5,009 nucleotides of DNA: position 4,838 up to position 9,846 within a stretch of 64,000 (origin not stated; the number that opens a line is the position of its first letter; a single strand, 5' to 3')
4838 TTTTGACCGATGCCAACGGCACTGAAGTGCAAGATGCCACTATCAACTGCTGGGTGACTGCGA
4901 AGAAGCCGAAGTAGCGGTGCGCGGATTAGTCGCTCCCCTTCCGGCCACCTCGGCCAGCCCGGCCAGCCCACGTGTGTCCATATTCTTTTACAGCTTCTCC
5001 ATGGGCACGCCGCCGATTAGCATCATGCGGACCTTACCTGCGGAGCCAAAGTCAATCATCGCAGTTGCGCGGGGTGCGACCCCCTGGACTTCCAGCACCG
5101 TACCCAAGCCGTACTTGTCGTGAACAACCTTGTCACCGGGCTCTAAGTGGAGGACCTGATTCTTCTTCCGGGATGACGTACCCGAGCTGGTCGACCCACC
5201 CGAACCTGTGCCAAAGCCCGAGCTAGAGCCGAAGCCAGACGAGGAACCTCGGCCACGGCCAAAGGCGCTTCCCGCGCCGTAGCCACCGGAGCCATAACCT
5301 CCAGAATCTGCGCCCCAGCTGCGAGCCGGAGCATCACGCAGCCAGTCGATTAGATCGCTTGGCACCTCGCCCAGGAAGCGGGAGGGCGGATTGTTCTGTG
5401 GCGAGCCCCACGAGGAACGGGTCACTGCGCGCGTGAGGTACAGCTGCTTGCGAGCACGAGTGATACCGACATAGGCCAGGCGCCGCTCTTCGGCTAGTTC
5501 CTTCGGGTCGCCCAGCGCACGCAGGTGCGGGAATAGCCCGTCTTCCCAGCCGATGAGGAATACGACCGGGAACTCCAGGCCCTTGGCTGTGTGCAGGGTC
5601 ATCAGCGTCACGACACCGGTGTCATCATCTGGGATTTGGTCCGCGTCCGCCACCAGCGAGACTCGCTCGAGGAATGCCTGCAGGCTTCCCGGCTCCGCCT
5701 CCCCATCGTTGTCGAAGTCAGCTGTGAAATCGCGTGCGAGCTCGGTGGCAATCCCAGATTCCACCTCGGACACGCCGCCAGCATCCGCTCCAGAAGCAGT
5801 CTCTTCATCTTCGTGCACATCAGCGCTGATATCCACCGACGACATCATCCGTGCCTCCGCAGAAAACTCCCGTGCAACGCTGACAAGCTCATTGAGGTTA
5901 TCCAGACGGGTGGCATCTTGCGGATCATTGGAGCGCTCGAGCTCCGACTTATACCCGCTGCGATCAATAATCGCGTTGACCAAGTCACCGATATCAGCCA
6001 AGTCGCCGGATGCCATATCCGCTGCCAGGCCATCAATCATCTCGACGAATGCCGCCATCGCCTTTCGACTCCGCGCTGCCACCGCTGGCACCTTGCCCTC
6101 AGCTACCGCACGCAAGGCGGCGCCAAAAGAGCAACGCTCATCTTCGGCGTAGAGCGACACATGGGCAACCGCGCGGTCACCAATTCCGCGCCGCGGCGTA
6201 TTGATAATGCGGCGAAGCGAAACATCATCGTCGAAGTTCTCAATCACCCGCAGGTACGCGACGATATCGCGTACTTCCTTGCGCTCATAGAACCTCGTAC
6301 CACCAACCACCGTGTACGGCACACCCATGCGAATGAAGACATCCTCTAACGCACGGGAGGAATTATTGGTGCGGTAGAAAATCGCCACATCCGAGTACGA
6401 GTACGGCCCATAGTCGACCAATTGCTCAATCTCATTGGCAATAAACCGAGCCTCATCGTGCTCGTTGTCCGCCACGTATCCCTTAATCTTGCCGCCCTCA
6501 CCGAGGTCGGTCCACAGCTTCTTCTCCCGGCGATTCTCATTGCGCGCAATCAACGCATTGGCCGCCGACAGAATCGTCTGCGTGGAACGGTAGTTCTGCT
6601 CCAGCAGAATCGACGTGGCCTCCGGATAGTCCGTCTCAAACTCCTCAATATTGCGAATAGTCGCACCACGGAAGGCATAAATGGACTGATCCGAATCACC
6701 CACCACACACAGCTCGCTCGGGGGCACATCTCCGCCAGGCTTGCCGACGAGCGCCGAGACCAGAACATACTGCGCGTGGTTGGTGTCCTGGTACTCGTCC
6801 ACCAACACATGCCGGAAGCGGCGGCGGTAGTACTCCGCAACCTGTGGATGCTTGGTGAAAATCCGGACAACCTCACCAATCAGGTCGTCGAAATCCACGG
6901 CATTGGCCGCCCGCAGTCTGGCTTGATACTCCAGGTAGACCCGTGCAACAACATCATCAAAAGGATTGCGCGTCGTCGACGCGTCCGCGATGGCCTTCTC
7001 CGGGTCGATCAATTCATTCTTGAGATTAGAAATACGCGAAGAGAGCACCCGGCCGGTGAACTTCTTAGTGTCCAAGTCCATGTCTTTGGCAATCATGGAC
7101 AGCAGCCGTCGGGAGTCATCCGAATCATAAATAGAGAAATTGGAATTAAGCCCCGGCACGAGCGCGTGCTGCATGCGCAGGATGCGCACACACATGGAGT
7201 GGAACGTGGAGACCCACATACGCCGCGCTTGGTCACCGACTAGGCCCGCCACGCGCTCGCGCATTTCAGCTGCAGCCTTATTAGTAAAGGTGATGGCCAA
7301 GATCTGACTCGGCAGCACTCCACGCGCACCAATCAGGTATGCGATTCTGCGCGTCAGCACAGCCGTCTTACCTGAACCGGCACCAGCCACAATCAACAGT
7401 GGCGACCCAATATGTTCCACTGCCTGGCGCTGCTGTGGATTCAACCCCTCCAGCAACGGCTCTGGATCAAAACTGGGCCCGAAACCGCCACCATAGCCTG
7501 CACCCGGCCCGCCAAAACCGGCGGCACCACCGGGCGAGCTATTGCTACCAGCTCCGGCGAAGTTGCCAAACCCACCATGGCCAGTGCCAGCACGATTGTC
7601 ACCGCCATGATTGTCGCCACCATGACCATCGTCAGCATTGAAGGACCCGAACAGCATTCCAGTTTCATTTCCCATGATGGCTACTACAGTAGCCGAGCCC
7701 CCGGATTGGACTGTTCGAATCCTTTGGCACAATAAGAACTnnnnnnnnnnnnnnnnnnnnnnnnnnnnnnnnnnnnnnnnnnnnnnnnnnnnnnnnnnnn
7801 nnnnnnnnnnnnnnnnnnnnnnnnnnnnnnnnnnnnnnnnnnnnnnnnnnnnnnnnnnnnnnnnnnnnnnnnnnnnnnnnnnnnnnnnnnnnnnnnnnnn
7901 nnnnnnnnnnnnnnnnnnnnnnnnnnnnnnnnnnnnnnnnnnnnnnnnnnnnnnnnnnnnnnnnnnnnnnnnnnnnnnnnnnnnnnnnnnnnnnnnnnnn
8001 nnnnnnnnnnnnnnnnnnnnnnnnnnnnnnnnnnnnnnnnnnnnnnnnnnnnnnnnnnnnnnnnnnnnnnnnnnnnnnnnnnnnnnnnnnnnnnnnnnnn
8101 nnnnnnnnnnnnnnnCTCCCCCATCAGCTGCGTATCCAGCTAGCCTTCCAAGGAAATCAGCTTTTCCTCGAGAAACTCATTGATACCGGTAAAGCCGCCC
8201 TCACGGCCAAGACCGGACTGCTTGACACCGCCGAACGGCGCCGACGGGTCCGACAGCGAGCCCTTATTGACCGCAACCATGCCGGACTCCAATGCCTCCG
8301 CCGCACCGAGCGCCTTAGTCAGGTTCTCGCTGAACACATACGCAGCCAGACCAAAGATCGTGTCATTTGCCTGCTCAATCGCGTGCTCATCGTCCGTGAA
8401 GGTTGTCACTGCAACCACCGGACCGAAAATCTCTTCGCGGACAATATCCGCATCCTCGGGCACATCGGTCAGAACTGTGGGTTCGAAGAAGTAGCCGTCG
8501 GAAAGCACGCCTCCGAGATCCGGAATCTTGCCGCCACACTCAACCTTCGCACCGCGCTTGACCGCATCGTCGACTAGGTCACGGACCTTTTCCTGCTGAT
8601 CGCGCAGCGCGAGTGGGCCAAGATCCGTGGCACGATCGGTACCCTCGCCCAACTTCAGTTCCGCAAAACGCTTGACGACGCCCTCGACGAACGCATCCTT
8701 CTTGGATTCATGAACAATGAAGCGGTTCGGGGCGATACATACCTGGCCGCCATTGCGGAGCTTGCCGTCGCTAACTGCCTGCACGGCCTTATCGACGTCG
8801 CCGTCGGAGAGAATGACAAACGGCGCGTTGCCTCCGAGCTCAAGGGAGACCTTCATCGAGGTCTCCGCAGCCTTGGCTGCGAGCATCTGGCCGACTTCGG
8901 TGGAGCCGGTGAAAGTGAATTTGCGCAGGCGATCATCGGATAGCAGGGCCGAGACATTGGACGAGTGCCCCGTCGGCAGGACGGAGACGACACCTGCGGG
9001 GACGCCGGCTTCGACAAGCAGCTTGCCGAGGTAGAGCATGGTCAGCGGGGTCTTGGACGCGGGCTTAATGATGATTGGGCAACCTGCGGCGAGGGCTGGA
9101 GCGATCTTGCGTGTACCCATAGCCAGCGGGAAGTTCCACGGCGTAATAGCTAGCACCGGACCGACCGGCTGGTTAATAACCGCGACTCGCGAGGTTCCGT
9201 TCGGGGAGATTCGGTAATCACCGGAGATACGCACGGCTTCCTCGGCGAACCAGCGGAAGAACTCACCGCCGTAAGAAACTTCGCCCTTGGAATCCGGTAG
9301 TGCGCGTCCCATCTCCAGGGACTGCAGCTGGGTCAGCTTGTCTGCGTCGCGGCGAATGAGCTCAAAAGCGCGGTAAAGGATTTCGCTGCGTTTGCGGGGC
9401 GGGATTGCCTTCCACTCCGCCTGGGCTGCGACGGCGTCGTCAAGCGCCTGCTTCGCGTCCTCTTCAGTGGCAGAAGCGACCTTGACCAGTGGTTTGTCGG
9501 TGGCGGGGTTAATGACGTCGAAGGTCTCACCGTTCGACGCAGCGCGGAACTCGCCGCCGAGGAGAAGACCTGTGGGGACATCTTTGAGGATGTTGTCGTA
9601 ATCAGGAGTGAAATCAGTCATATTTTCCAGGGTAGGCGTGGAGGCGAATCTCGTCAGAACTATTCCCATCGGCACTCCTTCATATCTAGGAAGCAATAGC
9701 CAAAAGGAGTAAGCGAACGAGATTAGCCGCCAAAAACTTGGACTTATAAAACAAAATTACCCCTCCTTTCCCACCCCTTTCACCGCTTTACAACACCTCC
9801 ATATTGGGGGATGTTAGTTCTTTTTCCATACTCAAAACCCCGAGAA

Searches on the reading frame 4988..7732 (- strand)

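Call 57: search_protein_families(library=pfam, proteins=[window:4988-7732:-], max_evalue=0.00001)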
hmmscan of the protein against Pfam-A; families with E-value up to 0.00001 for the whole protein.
window:4988-7732:- (914 aa): 5 families
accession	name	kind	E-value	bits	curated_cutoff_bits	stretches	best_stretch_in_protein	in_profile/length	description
PF00580.27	UvrD-helicase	-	1.1e-92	311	23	1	97-370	1-271/271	UvrD/REP helicase N-terminal domain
PF13361.12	UvrD_C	-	1.5e-73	248.7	25.6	1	375-768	1-347/350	UvrD-like helicase C-terminal domain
PF13245.12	AAA_19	-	2.2e-21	76.9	25.1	1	101-355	1-134/134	AAA domain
PF13538.12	UvrD_C_2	-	1.3e-09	38.2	27.4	1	709-767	3-52/52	UvrD-like helicase C-terminal domain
PF13604.12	AAA_30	-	7.6e-07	29.5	27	0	97-161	2-66/191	AAA domain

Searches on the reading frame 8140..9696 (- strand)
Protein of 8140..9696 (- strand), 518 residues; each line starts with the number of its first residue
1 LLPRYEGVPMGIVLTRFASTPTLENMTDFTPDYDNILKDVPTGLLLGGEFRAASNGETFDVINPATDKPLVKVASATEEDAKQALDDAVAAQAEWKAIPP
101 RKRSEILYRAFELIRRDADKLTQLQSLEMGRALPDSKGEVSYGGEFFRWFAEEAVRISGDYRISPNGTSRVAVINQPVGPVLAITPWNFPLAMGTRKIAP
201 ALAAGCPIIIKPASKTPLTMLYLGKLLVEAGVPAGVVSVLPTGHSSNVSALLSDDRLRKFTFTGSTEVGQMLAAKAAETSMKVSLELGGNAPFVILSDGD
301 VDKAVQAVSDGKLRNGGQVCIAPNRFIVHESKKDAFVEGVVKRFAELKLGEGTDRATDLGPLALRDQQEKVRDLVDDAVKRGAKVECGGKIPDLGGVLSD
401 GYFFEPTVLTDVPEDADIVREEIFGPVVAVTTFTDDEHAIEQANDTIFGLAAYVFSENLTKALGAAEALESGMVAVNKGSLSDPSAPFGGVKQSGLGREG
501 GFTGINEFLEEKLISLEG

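Call 57: search_protein_families(library=pfam, proteins=[window:8140-9696:-], max_evalue=0.00001)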
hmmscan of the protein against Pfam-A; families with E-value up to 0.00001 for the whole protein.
window:8140-9696:- (518 aa): 1 family
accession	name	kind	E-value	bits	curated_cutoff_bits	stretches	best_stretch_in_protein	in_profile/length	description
PF00171.27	Aldedh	-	2.2e-159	531.3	23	1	54-513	4-460/461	Aldehyde dehydrogenase family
